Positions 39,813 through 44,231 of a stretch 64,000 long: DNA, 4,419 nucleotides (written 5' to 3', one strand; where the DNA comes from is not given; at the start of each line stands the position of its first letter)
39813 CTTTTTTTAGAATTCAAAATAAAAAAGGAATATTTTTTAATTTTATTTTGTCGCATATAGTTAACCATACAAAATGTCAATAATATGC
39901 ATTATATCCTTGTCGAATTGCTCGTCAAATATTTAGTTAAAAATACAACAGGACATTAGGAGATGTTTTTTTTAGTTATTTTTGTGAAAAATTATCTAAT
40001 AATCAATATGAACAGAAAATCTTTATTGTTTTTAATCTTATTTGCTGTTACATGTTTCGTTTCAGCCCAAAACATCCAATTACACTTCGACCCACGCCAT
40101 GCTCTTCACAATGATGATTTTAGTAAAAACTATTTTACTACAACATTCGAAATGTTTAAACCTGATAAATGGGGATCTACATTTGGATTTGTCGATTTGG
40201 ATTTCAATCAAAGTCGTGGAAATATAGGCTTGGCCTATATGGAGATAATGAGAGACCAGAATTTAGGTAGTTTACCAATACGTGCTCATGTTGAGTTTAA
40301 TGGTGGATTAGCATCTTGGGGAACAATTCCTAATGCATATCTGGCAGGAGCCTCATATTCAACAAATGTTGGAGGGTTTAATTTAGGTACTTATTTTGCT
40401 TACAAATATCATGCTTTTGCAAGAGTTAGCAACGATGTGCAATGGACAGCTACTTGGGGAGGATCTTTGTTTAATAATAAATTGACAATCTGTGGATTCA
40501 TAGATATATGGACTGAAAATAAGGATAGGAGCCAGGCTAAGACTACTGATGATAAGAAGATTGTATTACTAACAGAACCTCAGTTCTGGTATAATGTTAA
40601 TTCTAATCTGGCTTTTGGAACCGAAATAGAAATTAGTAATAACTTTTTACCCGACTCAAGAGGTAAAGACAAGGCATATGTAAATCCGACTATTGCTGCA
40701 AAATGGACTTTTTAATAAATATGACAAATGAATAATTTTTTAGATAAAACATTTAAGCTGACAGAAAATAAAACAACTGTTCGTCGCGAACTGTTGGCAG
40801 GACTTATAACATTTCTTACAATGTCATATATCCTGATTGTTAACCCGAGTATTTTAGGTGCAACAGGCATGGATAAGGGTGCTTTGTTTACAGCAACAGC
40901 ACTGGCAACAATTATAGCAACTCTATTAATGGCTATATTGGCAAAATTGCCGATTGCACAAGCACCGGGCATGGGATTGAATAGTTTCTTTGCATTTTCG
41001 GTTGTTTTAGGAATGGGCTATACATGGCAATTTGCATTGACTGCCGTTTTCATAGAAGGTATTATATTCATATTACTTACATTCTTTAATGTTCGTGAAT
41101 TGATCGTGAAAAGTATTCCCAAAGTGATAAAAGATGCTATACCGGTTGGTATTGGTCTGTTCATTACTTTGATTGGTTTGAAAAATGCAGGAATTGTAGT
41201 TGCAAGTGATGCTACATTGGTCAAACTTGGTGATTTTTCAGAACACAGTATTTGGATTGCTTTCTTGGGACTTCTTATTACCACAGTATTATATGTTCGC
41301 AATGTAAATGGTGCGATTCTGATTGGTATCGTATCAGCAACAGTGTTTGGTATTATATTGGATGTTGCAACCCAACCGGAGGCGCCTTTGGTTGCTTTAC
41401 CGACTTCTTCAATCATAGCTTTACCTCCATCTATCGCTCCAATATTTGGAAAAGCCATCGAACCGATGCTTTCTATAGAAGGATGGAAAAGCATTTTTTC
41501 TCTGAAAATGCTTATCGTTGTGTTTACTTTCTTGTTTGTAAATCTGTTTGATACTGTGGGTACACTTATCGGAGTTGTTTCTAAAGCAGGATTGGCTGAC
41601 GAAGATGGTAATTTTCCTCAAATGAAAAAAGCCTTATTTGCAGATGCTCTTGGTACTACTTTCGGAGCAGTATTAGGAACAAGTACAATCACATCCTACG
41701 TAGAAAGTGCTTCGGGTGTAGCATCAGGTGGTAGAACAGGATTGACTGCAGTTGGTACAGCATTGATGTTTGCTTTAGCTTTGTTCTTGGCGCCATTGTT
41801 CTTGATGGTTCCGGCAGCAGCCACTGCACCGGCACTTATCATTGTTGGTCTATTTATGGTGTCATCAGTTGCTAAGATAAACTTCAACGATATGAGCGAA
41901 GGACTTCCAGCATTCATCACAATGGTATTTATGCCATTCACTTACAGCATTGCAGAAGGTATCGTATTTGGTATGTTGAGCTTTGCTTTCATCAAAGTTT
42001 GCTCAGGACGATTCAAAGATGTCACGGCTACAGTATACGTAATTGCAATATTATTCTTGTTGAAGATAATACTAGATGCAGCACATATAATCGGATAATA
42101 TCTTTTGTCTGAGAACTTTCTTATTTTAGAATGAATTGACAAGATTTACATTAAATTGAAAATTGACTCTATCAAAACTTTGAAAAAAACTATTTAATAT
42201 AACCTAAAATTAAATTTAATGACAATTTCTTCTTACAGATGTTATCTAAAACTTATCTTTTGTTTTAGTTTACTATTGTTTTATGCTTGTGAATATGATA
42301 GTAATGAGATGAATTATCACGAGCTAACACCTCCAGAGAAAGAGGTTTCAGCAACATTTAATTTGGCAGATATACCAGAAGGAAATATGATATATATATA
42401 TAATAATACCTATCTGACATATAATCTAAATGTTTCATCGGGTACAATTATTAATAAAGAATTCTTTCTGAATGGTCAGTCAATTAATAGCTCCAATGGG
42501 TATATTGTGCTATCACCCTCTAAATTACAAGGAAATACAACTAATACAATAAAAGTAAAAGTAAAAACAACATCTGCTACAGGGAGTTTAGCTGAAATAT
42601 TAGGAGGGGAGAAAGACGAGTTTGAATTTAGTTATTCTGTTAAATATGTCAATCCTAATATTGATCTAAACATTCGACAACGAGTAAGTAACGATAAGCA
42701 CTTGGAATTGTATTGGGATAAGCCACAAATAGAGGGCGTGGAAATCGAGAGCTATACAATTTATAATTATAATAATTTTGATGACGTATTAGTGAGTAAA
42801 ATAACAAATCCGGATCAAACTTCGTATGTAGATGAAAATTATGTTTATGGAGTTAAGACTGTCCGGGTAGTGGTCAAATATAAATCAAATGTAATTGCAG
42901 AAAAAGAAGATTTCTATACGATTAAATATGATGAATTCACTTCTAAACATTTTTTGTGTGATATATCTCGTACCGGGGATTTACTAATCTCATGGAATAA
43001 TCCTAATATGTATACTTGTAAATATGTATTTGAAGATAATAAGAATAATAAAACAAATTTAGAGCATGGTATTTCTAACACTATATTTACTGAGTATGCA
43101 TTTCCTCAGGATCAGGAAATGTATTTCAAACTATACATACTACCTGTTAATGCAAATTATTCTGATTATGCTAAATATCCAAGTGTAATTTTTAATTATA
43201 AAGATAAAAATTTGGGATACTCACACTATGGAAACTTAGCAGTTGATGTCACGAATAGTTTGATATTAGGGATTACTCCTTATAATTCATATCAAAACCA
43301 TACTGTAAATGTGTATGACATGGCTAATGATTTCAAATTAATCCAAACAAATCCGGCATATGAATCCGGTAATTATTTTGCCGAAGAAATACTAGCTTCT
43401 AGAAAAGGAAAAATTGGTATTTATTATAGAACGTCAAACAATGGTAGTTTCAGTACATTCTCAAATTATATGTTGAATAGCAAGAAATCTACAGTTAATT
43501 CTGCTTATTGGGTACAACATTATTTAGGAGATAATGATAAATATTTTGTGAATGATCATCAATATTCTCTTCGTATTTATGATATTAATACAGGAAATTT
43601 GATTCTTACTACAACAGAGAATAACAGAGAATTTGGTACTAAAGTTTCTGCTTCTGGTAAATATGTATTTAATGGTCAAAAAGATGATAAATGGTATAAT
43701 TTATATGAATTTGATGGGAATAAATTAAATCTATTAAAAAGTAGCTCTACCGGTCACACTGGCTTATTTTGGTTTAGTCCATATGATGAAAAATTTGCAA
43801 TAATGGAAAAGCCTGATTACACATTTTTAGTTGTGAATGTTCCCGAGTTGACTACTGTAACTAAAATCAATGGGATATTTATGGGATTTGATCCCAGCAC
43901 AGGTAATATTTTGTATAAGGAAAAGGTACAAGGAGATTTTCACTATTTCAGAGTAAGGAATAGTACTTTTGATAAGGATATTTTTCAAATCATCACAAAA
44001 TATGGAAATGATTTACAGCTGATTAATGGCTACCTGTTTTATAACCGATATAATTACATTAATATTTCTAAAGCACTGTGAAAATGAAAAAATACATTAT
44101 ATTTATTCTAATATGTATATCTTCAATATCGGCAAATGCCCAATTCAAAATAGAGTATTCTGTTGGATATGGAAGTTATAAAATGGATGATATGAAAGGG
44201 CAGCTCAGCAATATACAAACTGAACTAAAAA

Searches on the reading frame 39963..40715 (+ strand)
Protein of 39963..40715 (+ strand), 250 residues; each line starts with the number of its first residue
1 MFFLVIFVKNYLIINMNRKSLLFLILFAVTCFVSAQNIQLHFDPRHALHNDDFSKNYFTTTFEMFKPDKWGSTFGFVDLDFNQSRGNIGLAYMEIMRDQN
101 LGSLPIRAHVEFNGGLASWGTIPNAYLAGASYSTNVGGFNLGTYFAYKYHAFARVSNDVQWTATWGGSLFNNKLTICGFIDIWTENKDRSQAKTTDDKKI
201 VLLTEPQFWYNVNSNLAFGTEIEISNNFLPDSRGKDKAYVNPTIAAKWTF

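Call 7: search_protein_families(library=pfam, proteins=[window:39963-40715:+], max_evalue=0.0001)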
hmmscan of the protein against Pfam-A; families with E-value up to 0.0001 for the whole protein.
window:39963-40715:+ (250 aa): 1 family
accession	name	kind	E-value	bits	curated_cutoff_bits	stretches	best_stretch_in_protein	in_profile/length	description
PF16412.11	DUF5020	-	5.7e-58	196.6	36.7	1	35-250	1-212/212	Domain of unknown function (DUF5020)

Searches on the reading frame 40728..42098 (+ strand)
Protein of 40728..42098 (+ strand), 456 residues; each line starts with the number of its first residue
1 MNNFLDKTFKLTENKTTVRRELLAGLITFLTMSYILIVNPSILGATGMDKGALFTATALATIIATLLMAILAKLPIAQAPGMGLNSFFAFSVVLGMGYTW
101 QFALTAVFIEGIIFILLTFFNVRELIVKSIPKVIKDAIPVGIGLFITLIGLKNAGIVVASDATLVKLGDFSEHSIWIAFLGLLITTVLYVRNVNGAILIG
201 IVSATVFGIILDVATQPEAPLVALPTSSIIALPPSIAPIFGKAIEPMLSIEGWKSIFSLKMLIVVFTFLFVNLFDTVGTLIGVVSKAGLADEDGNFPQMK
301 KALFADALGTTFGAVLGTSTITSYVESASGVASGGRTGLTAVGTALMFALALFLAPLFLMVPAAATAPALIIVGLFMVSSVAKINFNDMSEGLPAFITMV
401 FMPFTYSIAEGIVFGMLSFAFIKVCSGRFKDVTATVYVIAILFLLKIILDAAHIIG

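Call 7: search_protein_families(library=pfam, proteins=[window:40728-42098:+], max_evalue=0.0001)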
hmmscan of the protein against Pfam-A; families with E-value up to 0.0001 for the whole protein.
window:40728-42098:+ (456 aa): 1 family
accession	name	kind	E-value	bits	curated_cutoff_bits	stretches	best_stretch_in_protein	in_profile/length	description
PF00860.26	Xan_ur_permease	-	1.1e-48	166.3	27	1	21-411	3-386/389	Permease family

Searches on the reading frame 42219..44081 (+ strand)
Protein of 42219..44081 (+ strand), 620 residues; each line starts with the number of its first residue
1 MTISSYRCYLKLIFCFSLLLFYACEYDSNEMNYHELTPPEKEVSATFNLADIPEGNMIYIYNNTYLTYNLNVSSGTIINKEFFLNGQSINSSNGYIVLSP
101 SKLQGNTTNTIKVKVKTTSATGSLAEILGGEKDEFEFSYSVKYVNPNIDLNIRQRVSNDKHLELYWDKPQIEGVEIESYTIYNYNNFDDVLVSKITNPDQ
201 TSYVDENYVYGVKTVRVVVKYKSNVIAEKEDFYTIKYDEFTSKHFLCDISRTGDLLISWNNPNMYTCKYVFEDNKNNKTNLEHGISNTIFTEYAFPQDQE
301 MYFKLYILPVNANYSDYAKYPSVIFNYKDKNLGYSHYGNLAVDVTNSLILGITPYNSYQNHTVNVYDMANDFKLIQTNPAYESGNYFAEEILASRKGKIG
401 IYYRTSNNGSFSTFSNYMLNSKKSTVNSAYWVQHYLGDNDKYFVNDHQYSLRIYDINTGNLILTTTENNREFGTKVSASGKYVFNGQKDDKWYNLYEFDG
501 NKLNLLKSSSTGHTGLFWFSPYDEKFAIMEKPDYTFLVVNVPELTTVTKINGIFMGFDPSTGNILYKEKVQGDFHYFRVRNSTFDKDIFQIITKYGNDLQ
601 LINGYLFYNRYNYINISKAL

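Call 7: search_protein_families(library=pfam, proteins=[window:42219-44081:+], max_evalue=0.0001)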
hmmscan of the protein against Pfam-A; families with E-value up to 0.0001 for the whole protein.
window:42219-44081:+ (620 aa): 0 families

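Call 91: search_protein_families(library=pfam, proteins=[window:42219-44081:+], max_evalue=0.01)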
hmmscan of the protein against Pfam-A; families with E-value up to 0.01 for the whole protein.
window:42219-44081:+ (620 aa): 1 family
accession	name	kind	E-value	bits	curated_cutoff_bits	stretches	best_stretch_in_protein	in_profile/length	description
PF25174.1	Beta-prop_THOC3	-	0.0031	17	305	1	448-551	68-168/272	THOC3 beta-propeller domain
